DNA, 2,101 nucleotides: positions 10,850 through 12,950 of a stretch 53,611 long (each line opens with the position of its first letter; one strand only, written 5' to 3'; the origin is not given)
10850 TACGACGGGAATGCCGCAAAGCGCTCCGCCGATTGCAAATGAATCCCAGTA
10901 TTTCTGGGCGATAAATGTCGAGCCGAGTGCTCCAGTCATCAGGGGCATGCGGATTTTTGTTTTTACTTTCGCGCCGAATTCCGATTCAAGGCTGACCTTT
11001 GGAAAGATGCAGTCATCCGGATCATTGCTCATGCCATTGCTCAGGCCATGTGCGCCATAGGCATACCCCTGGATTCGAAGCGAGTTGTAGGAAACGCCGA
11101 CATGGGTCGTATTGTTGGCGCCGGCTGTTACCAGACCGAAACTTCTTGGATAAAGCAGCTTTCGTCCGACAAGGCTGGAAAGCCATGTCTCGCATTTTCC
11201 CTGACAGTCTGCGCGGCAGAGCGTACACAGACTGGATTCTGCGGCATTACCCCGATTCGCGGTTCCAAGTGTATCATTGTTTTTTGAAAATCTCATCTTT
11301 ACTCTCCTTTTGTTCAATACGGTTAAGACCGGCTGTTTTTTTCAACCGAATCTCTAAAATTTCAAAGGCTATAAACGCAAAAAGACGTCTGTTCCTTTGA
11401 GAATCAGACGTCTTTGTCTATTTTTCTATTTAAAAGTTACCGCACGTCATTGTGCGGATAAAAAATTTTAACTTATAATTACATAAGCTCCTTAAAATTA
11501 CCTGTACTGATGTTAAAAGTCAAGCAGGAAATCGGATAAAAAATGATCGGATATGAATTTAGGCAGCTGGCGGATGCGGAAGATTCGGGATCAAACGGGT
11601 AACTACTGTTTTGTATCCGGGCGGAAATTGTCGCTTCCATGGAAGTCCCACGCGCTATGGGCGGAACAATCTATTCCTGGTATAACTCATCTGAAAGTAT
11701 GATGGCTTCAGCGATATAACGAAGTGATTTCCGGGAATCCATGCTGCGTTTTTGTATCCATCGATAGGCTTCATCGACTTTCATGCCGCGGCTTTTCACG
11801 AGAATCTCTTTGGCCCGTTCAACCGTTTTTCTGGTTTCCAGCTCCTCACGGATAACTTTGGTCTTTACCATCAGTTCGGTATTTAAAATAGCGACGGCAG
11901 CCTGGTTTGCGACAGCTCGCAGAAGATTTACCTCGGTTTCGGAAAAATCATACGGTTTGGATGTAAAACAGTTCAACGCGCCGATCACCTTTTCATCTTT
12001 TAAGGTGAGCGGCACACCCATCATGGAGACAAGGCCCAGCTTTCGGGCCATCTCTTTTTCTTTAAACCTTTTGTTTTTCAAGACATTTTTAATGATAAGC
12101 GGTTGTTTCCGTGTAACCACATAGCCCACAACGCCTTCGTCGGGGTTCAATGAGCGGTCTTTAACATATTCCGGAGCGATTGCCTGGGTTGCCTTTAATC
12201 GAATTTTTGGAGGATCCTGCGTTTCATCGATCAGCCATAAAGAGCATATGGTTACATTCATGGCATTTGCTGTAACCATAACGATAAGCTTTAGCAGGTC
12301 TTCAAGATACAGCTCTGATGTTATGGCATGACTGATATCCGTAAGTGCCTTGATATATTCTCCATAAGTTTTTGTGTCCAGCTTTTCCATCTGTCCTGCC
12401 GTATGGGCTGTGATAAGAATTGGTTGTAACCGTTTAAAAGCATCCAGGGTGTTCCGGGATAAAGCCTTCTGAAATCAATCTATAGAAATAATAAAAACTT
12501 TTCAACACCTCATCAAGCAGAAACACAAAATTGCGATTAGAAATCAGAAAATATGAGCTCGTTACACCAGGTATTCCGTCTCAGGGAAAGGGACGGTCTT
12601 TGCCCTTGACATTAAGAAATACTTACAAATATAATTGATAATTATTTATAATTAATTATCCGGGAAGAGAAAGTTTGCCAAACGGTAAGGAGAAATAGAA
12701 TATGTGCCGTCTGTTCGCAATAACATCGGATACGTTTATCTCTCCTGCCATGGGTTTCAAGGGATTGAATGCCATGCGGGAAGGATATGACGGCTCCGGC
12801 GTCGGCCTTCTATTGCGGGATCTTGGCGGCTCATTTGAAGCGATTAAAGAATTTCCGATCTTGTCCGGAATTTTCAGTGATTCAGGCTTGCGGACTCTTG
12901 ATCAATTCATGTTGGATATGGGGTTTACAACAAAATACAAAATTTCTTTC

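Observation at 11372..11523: Complete ANTAR antitermination switch (dual A..G hexaloop hairpins competing with a terminator) in the glutamate-synthase leader, next to its GAF-ANTAR regulator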

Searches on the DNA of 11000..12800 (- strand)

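Call 5: search_rna_families(source=window, start=11000, end=12800, threshold=evalue, max_evalue=10, show_alignments=3)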
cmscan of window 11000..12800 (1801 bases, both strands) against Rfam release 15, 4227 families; matches with E-value up to 10: 8.
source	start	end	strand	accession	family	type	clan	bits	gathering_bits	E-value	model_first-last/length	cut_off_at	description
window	11378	11482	-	RF00506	Thr_leader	Cis-reg; leader;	-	26.8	55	0.021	1-118/118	no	Threonine operon leader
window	12433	12541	-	RF04088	MIR812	Gene; miRNA;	-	25.9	80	2.5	1-205/205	no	MIR812 microRNA precursor family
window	11367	11486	+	RF01578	RUF1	Gene; sRNA;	-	25.7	70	0.029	1-264/264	no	Plasmodium RNA of unkown function RUF1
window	11378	11480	-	RF02434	SpF39_sRNA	Gene; sRNA;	-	25.4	60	2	1-109/109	no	Streptococcus sRNA SpF39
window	11334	11470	+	RF03926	MIR1435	Gene; miRNA;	-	23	94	1.8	1-186/186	no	MIR1435 microRNA precursor family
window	12286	12371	-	RF00349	snoR11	Gene; snRNA; snoRNA; CD-box;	-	20.6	50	2.1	1-90/90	no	Small nucleolar RNA R11/Z151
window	12754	12791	+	RF01346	CRISPR-DR36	Gene; CRISPR;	-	16.3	38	1.9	1-36/36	no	CRISPR RNA direct repeat element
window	11379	11466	+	RF01464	rliA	Gene; sRNA;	-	15.3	50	4.9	50-146/224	no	Listeria sRNA rliA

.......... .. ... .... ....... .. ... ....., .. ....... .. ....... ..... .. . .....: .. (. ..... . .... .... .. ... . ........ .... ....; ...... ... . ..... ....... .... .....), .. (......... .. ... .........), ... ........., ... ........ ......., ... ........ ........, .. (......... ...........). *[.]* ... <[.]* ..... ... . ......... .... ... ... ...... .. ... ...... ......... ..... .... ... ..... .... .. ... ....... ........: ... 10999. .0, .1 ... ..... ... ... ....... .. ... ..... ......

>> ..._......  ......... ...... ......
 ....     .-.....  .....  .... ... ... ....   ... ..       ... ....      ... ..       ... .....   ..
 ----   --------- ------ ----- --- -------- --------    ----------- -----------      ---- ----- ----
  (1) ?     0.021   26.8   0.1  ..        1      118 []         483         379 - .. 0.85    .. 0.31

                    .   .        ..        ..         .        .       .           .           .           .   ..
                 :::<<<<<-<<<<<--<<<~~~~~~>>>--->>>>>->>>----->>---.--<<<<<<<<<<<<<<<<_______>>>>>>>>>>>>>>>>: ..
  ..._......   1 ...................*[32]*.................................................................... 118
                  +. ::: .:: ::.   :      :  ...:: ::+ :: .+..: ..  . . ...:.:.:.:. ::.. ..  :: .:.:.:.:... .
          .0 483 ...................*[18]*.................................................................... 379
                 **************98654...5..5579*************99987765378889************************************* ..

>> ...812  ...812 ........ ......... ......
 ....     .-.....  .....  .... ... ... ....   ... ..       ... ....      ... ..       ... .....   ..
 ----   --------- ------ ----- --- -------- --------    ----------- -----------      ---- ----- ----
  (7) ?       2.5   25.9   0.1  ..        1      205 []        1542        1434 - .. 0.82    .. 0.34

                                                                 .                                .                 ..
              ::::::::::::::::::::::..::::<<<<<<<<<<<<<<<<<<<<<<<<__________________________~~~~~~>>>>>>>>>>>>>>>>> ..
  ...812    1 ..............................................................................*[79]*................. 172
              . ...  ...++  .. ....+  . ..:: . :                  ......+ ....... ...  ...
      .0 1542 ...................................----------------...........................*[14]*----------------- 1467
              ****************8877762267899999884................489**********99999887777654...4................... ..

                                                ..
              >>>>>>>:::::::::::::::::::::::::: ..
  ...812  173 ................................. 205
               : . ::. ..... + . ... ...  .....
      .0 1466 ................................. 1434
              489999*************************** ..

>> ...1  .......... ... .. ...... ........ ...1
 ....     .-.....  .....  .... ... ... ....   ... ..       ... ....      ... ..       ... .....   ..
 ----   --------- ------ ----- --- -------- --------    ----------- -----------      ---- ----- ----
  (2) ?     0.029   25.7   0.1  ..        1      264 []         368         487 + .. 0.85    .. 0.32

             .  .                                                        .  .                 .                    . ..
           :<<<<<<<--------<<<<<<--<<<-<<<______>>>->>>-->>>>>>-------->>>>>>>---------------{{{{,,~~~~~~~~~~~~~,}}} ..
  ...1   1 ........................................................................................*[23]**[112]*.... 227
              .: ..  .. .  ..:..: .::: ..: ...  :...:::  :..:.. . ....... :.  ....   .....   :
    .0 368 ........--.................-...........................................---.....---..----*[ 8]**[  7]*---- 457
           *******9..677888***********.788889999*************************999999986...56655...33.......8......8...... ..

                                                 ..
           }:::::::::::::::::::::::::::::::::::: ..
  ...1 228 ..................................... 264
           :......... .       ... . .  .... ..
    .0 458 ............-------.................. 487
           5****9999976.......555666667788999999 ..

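Call 22: build_rna_model(alignment_id=A3, structure=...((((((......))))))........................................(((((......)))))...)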
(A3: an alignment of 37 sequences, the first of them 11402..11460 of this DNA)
Model R1 built from alignment A3 (37 sequences, 80 columns); structure: as given.
model positions 58; base pairs 11; branch points 1; effective number of sequences 37; information 0.859 bits per position. Calibrated on 0.2 Mb of random sequence (short: E-values are rough).
structure used (alignment columns):
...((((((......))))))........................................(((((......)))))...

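Call 23: search_with_rna_model(model_id=R1, source=window, max_evalue=10, filters=off, show_alignments=4)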
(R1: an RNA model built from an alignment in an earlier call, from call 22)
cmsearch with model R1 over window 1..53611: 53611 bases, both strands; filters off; matches with E-value up to 10: 18.
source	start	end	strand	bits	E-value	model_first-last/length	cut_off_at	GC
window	11402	11460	-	59.1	1e-15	1-58/58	no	0.36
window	15989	16068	-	12.1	0.038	1-58/58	no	0.45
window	3852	3894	-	7.8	0.68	1-58/58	no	0.42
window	11437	11480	+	7.7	0.7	1-58/58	no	0.3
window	9661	9712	+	7.6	0.76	1-58/58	no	0.42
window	14531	14609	-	5.9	2.3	1-58/58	no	0.44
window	43404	43492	-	5.7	2.7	1-58/58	no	0.31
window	44034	44089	+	5.6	2.8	1-58/58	no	0.34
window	11360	11394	+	5.5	3.1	1-58/58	no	0.37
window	51556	51626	-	5.4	3.2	1-58/58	no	0.32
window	37148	37194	-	5.4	3.3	1-58/58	no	0.4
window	14662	14669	-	5.3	3.5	44-51/58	no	0.62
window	30511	30518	+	5.3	3.5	44-51/58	no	0.62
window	39461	39468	+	5.3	3.5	44-51/58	no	0.62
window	9684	9735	-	4.4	6.5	1-58/58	no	0.48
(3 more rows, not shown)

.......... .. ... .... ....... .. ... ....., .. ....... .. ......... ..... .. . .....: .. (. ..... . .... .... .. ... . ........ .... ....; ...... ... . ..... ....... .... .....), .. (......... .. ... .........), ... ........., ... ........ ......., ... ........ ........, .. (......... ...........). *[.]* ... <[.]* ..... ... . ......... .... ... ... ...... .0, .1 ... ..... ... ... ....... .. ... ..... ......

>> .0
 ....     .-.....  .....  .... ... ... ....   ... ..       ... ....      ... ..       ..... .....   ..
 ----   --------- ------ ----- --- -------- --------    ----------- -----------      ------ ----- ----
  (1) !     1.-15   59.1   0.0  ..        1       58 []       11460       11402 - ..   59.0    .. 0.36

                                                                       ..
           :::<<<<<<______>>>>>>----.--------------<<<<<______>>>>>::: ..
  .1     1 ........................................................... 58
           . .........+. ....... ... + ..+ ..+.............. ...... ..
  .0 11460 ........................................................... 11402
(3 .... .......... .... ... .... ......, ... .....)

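Call 24: search_with_rna_model(model_id=R1, sources=[L001, L002, L003, L004, L005, L006, L007, L008, L009, L010, L011, L012, L013, L014, L015, L016, L017, L018, L019, L020, L021, L022, L023, L024, L025, L026, L027, L028, L029, L030, L031, L032, L033, L034, L035, L036, L037, L038, L039, L040, L041, L042, L043, L044, L045, L046, L047, L048, L049, L050, L051, L052, L053, L054, L055, L056, L057, L058, L059, L060, L061, L062, L063, L064, L065, L066, L067, L068, L069, L070, L071, L072, L073, L074, L075, L076, L077, L078, L079, L080], max_evalue=0.1, make_alignment=true)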
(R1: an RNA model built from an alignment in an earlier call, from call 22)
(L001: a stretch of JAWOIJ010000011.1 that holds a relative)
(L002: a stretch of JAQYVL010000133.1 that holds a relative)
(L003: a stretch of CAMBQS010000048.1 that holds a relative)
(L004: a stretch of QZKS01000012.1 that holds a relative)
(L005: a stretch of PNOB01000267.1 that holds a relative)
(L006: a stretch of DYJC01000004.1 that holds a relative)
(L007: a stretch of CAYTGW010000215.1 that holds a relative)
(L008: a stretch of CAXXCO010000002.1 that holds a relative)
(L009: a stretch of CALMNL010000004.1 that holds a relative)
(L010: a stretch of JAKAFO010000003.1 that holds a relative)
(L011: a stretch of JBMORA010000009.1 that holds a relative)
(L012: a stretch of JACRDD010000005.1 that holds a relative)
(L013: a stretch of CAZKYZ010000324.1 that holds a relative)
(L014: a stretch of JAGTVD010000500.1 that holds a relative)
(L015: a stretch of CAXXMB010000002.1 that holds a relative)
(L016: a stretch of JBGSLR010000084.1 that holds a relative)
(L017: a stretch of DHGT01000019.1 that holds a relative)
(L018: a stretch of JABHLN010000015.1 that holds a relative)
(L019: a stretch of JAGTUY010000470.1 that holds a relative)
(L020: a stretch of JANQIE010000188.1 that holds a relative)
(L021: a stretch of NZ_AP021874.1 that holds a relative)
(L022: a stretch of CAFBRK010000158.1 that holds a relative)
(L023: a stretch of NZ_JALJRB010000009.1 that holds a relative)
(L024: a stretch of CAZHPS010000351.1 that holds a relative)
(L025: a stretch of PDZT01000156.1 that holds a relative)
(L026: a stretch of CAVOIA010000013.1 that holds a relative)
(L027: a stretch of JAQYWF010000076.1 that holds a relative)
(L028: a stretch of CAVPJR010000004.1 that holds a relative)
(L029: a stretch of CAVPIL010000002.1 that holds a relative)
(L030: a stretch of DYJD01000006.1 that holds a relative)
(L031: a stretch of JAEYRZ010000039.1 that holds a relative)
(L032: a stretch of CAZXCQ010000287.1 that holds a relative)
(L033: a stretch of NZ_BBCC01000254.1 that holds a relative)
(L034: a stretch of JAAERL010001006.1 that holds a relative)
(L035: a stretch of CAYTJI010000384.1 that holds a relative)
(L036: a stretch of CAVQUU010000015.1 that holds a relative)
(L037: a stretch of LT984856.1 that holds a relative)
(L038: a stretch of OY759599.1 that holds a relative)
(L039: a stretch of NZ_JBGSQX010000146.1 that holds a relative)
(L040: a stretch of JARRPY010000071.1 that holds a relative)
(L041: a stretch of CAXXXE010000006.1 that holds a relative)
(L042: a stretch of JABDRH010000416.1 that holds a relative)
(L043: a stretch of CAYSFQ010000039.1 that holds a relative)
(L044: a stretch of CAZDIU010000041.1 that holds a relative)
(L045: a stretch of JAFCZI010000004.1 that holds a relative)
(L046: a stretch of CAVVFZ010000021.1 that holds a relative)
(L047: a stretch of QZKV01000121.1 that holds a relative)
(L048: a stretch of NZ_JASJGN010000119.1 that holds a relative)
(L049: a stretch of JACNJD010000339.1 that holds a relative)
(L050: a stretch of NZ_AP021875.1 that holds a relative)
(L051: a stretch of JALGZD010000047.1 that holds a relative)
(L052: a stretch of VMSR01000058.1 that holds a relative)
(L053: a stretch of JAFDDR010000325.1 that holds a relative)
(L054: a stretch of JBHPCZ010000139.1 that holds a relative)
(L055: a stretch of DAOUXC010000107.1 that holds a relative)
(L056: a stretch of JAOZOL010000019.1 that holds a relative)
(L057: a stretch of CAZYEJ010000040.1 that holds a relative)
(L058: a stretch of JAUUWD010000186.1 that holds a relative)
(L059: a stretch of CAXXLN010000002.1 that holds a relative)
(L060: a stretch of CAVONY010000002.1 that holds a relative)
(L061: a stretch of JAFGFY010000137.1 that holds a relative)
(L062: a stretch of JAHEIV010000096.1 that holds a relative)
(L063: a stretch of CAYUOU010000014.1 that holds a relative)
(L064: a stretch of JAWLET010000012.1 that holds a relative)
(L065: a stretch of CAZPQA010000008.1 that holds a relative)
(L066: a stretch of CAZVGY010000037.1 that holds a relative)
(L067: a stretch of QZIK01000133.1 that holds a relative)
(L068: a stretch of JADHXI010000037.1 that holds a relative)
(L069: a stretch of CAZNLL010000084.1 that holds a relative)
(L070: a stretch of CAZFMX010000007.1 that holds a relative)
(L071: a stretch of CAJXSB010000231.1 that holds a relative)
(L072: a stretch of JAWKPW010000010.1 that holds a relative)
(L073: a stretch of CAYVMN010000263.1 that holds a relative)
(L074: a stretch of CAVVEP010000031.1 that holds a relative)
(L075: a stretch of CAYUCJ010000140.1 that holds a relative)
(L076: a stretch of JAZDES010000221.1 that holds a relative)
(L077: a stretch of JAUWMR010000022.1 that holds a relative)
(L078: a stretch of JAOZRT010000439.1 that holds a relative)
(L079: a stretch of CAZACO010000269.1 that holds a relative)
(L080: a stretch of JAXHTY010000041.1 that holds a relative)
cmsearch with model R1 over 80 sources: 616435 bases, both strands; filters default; matches with E-value up to 0.1: 59.
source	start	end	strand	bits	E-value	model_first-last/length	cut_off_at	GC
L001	4930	4988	+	59.4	1e-14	1-58/58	no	0.37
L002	4269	4327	+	57.3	4e-14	1-58/58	no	0.44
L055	3358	3415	+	56.9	5.2e-14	1-58/58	no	0.41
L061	4427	4478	+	56.9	5.3e-14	1-58/58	no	0.52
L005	1339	1398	+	56.1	9e-14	1-58/58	no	0.5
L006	4876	4937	+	55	1.8e-13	1-58/58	no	0.5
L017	5016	5071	+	54.1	3.2e-13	1-58/58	no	0.5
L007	2870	2931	+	53.9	3.9e-13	1-58/58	no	0.56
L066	4870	4921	+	53.8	4.2e-13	1-58/58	no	0.44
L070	4857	4908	+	53.7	4.3e-13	1-58/58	no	0.48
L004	4874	4934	+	53.5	5e-13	1-58/58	no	0.46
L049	4888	4946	+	53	6.8e-13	1-58/58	no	0.46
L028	4890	4945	+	52.9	7.2e-13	1-58/58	no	0.59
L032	4841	4895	+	51.9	1.4e-12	1-58/58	no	0.36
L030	4797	4857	+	51.4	2e-12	1-58/58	no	0.52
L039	4843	4900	+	50.4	3.9e-12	1-58/58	no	0.5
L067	4797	4850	+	50.1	4.8e-12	1-58/58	no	0.57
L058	2846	2901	+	50.1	4.8e-12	1-58/58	no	0.46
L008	4936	4991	+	50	5.1e-12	1-58/58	no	0.48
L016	4828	4882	+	49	9.9e-12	1-58/58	no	0.51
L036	4893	4948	+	49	1e-11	1-58/58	no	0.57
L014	1956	2011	+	48.3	1.5e-11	1-58/58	no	0.54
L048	3528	3583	+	47.4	2.8e-11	1-58/58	no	0.59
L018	4809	4869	+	47.2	3.2e-11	1-58/58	no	0.39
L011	4799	4853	+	46.7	4.6e-11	1-58/58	no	0.58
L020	4869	4920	+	46.4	5.6e-11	1-58/58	no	0.6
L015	4933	4988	+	45.8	8.5e-11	1-58/58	no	0.48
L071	4880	4938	+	44.7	1.7e-10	1-58/58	no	0.58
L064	4863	4913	+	44.3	2.2e-10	1-58/58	no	0.55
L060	4883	4939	+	44.2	2.4e-10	1-58/58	no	0.56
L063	5009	5067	+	43.7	3.4e-10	1-58/58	no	0.53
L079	2461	2514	+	42.9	5.6e-10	1-58/58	no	0.44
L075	4772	4834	+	42.9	5.8e-10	1-58/58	no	0.48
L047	4987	5041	+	42.7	6.3e-10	1-58/58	no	0.51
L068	4862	4919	+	41.3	1.6e-09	1-58/58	no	0.41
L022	4991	5038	+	41.2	1.8e-09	1-58/58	no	0.5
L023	4854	4916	+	41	2e-09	1-58/58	no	0.54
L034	1401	1456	+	40.4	3e-09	1-58/58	no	0.34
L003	4878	4957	+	39.9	4.1e-09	1-58/58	no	0.36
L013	2581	2635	+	39.2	6.7e-09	1-58/58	no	0.53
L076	4859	4914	+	38.3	1.2e-08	1-58/58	no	0.52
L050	4827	4877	+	38.2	1.3e-08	1-58/58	no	0.39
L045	1012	1068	+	35.8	6.3e-08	1-58/58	no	0.49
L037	4847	4897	+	35.3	8.8e-08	1-58/58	no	0.43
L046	4841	4897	+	35.3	8.9e-08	1-58/58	no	0.51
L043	4847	4903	+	34.8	1.2e-07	1-58/58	no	0.4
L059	4842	4897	+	34.2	1.8e-07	1-58/58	no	0.5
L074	4851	4907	+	33.7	2.6e-07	1-58/58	no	0.4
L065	4846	4902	+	33.5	2.9e-07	1-58/58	no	0.44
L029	4825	4877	+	33.3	3.3e-07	1-58/58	no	0.55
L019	4825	4878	+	33.2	3.6e-07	1-58/58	no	0.5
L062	3075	3125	+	31.7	9.9e-07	1-58/58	no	0.49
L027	4892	4948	+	29.9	3.2e-06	1-58/58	no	0.54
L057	4778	4839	+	29.1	5.5e-06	1-58/58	no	0.44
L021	4825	4877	+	26.6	2.9e-05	1-58/58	no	0.53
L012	4903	4959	+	25.9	4.6e-05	1-58/58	no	0.56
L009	4899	4952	+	21.9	0.00066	1-58/58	no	0.59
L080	5051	5123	+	21.3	0.00099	1-58/58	no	0.49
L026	4892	4948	+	20.8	0.0013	1-58/58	no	0.68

Alignment A4: 59 matches aligned to the model, 81 columns, each read 5' to 3' on its own strand. Consensus structure (alignment columns), stored with it:
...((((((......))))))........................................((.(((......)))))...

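Call 59: build_rna_model(alignment_id=A5, structure=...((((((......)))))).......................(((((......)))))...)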
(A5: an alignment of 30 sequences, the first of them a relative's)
Model R2 built from alignment A5 (30 sequences, 63 columns); structure: as given.
model positions 56; base pairs 11; branch points 1; effective number of sequences 30; information 0.865 bits per position. Calibrated on 0.2 Mb of random sequence (short: E-values are rough).
structure used (alignment columns):
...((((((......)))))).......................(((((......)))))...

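Call 61: search_with_rna_model(model_id=R2, source=window, max_evalue=1, filters=off, show_alignments=1)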
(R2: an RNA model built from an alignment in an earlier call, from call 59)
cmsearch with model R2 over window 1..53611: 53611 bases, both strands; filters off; matches with E-value up to 1: 2.
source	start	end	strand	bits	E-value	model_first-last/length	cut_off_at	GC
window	11402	11460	-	51.5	2.4e-13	1-56/56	no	0.36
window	15989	16068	-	12.6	0.031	1-56/56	no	0.45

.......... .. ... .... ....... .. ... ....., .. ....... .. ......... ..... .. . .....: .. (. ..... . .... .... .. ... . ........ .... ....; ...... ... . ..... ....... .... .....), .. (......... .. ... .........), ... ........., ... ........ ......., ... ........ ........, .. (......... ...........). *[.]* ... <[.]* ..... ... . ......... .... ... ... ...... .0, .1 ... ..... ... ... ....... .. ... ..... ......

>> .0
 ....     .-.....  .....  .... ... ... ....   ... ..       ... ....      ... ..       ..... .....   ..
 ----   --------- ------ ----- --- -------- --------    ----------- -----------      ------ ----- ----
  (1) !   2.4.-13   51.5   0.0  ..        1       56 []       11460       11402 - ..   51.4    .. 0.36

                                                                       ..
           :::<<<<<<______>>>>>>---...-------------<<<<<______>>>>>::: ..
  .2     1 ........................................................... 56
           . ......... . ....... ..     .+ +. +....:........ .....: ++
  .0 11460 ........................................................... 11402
